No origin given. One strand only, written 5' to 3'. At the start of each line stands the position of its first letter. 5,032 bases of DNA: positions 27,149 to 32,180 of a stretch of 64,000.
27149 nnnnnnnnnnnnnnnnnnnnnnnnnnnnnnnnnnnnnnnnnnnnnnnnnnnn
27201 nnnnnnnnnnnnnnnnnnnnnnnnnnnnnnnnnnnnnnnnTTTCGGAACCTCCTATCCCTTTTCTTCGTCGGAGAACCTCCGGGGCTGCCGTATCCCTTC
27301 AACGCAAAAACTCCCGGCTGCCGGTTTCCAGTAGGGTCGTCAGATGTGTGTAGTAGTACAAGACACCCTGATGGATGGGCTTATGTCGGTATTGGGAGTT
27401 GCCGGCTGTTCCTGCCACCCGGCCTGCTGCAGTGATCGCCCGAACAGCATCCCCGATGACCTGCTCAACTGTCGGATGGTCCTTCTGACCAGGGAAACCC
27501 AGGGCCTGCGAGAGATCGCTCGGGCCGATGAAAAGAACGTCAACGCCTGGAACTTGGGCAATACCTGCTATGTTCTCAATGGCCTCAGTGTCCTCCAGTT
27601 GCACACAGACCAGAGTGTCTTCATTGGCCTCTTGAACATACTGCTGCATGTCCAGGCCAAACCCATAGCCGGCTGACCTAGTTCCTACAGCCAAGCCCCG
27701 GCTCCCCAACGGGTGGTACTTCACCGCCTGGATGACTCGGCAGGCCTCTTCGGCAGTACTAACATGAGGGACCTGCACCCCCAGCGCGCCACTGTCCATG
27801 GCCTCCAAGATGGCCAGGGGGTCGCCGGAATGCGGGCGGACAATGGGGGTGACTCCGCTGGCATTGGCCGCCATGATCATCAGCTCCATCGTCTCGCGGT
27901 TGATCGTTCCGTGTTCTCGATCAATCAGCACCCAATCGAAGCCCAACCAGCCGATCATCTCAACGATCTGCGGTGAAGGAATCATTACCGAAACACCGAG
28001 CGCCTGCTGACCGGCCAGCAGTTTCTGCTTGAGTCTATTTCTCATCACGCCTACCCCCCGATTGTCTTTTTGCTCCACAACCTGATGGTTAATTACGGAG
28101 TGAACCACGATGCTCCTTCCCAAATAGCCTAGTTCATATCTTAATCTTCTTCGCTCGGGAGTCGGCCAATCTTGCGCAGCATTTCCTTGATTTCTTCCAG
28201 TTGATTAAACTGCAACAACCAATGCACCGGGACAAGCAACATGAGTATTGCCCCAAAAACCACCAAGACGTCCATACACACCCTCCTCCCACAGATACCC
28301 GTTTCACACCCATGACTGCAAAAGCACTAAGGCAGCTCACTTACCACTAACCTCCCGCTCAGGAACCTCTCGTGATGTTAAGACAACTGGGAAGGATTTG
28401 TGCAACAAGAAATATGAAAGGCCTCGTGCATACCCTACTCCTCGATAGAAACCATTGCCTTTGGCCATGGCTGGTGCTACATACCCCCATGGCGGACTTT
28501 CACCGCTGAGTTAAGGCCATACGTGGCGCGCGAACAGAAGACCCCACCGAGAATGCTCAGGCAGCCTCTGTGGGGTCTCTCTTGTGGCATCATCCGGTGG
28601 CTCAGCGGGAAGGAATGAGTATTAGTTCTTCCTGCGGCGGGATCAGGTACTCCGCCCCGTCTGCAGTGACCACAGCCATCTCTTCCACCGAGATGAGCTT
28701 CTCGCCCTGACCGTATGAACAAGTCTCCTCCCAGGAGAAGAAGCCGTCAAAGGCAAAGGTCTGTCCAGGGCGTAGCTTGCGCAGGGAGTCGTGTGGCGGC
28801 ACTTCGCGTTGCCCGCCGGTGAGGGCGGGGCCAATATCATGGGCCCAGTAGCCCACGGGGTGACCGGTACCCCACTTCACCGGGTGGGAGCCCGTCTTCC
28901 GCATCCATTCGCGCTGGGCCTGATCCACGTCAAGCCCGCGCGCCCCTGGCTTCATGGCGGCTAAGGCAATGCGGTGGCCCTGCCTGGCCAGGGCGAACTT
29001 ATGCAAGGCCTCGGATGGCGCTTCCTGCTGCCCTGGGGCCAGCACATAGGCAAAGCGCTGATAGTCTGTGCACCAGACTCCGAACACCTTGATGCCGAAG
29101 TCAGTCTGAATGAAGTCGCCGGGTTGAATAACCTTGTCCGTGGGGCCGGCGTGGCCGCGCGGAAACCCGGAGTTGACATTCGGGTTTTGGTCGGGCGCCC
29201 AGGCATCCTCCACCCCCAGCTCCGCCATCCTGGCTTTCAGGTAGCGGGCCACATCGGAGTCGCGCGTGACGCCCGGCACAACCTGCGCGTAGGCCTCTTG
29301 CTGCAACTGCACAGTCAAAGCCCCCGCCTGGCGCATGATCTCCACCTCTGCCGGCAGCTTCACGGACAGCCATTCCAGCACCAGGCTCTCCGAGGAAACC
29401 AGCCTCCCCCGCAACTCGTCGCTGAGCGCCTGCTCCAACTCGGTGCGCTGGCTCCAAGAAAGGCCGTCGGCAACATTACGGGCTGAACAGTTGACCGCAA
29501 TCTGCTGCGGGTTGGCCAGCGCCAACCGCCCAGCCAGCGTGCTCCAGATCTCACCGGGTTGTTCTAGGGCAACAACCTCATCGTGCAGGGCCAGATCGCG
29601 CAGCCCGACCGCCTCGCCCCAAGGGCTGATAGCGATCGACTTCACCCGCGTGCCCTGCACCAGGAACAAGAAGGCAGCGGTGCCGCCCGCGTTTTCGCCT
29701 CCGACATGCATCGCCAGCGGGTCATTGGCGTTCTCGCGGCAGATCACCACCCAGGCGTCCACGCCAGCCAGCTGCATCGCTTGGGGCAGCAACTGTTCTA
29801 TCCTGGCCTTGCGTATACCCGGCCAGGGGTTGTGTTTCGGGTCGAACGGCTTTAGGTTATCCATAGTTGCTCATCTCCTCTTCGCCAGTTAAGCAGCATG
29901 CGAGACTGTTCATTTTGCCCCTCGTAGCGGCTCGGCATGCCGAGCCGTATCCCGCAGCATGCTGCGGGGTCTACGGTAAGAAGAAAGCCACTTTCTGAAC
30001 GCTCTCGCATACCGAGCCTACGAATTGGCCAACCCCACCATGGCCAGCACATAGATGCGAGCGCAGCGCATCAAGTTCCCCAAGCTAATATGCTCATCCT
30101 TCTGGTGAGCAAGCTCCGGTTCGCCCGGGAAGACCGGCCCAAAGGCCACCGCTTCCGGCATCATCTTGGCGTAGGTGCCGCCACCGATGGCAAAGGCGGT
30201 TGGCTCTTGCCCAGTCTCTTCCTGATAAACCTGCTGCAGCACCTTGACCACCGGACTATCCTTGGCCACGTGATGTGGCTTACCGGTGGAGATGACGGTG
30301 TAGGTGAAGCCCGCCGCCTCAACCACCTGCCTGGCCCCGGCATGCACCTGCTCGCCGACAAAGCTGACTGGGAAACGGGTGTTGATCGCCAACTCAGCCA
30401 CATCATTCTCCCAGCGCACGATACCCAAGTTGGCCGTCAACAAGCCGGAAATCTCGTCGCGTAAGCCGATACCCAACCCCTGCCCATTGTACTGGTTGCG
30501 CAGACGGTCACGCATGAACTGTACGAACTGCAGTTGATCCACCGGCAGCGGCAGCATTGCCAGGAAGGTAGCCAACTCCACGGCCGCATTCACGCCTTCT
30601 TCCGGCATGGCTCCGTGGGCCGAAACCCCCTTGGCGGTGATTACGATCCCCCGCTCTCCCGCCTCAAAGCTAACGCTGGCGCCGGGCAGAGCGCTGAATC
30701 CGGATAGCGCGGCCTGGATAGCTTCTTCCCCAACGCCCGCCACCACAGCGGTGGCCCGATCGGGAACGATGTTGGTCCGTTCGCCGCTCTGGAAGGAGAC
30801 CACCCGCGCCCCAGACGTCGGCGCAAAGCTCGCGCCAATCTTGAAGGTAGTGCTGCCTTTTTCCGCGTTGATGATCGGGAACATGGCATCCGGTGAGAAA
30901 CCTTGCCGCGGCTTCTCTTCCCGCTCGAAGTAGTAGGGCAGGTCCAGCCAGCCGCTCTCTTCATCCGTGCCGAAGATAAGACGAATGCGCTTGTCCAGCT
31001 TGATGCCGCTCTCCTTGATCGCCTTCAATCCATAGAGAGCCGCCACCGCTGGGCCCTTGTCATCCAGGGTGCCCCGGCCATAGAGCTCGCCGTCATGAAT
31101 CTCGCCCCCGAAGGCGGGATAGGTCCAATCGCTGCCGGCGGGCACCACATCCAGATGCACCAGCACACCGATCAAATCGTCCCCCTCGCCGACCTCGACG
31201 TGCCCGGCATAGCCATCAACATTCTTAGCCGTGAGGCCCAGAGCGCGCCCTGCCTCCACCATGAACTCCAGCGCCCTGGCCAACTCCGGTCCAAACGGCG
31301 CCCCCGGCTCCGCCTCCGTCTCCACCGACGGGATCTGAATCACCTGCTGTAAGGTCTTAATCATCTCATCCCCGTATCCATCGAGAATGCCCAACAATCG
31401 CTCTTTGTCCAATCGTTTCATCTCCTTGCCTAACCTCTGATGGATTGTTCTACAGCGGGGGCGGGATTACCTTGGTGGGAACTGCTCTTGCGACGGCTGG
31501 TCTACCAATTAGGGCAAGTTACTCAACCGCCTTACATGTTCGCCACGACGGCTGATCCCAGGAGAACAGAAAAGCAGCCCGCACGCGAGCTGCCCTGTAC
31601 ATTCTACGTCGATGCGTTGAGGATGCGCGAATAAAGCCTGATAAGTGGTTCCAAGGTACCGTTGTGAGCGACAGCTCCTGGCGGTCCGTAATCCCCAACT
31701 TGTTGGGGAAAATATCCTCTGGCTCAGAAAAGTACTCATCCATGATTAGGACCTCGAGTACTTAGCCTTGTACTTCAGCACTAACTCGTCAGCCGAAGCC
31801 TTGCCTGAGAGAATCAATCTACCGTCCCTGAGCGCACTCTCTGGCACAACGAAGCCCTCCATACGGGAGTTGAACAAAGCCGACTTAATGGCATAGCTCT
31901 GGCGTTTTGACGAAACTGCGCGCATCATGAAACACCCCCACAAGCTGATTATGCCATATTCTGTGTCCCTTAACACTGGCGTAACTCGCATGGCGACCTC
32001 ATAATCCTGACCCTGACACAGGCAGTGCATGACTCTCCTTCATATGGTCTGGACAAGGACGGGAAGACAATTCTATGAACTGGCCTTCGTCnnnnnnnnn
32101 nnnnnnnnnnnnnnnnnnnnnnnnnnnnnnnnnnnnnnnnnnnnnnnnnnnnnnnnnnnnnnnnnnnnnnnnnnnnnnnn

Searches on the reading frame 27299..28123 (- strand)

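Call 11: search_protein_families(library=pfam, proteins=[window:27299-28123:-])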
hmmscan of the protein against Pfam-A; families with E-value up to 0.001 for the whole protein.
window:27299-28123:- (274 aa): 1 family
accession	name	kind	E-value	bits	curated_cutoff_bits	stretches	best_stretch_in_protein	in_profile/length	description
PF03328.21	HpcH_HpaI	-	1.9e-29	103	25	1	50-239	10-185/221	HpcH/HpaI aldolase/citrate lyase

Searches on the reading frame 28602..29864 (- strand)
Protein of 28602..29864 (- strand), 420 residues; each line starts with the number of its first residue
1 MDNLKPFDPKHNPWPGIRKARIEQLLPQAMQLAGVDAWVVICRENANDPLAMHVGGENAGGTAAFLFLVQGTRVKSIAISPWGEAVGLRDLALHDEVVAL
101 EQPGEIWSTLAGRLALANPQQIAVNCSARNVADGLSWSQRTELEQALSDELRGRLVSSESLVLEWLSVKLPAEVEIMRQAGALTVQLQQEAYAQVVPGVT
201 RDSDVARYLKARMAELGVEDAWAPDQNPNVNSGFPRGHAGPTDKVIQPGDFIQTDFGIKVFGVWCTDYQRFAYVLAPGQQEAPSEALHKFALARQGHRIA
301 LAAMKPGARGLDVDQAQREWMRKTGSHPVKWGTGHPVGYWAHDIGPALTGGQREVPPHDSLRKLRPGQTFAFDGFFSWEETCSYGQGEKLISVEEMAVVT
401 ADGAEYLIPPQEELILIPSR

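Call 11: search_protein_families(library=pfam, proteins=[window:28602-29864:-])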
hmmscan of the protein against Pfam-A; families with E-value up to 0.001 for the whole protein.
window:28602-29864:- (420 aa): 1 family
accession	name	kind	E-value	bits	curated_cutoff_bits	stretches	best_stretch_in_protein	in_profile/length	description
PF00557.29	Peptidase_M24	-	7e-23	81.9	23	1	175-401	1-208/208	Metallopeptidase family M24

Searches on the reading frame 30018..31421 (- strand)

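Call 11: search_protein_families(library=pfam, proteins=[window:30018-31421:-])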
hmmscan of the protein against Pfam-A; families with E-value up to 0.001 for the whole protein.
window:30018-31421:- (467 aa): 2 families
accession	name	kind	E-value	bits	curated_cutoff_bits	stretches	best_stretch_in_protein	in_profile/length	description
PF01546.33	Peptidase_M20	-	1.5e-30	107.1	24.6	1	88-460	4-203/206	Peptidase family M20/M25/M40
PF07687.19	M20_dimer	-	1.4e-08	35.1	21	1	258-293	8-43/107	Peptidase dimerisation domain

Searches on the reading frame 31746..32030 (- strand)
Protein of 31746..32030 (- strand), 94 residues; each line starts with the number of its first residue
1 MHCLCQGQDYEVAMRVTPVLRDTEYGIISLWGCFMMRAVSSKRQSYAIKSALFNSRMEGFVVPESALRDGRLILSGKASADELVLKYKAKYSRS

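Call 30: search_protein_families(library=pfam, proteins=[window:31746-32030:-], max_evalue=0.1)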
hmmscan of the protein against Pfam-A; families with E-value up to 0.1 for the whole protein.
window:31746-32030:- (94 aa): 1 family
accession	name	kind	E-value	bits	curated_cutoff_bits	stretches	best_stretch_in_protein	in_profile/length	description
PF18495.6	VbhA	-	0.0051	17.2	25.9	1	47-90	4-47/47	Antitoxin VbhA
